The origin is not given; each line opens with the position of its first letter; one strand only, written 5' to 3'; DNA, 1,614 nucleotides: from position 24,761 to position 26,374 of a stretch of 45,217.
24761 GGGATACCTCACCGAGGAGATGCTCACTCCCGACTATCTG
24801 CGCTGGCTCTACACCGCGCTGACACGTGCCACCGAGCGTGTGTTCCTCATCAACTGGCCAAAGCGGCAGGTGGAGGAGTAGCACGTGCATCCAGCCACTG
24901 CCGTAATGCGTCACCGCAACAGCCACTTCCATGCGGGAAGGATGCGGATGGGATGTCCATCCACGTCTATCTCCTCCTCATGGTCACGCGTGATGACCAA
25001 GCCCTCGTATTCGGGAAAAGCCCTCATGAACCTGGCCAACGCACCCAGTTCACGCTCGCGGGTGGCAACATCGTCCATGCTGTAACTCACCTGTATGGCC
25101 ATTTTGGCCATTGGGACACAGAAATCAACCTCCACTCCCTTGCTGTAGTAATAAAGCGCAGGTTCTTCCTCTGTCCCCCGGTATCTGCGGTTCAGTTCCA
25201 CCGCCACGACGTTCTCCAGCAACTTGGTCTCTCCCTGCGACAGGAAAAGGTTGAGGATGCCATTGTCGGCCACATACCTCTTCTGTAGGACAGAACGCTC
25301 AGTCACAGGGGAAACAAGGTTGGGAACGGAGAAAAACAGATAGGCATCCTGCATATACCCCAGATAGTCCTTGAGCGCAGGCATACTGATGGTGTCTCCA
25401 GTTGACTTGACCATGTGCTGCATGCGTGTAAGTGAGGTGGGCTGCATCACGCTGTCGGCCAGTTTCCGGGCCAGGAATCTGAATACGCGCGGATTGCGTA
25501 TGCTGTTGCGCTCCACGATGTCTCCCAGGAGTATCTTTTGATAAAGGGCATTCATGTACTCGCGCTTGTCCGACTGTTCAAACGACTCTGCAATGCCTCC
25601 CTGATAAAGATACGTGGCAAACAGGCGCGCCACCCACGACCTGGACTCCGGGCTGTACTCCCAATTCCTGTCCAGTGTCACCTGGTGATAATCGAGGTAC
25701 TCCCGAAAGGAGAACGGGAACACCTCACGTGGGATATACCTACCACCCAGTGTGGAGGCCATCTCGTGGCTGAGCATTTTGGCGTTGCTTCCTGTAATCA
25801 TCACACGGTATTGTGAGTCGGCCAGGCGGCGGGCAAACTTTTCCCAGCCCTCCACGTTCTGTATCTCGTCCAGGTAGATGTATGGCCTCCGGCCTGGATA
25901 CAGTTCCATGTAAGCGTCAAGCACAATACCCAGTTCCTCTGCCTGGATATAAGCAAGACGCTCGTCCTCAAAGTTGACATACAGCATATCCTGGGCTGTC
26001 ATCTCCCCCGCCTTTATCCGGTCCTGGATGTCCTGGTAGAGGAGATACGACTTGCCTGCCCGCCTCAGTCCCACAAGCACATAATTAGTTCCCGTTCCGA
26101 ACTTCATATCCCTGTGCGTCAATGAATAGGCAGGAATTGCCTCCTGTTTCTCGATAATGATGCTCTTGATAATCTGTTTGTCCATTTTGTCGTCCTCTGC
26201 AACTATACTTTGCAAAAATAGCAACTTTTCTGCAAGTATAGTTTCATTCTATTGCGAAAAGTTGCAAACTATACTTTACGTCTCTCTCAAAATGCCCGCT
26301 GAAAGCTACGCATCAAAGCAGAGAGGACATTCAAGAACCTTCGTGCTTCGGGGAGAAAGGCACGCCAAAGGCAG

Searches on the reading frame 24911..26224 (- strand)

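Call 76: search_protein_families(library=pfam, proteins=[window:24911-26224:-], max_evalue=0.00001)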
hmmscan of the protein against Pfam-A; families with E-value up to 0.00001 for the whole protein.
window:24911-26224:- (437 aa): 2 families
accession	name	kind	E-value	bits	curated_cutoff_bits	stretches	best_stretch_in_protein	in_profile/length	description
PF13173.12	AAA_14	-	5.7e-35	120.6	27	1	47-177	4-129/129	AAA domain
PF13635.12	DUF4143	-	8.7e-14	52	28.1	1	235-379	3-157/160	Domain of unknown function (DUF4143)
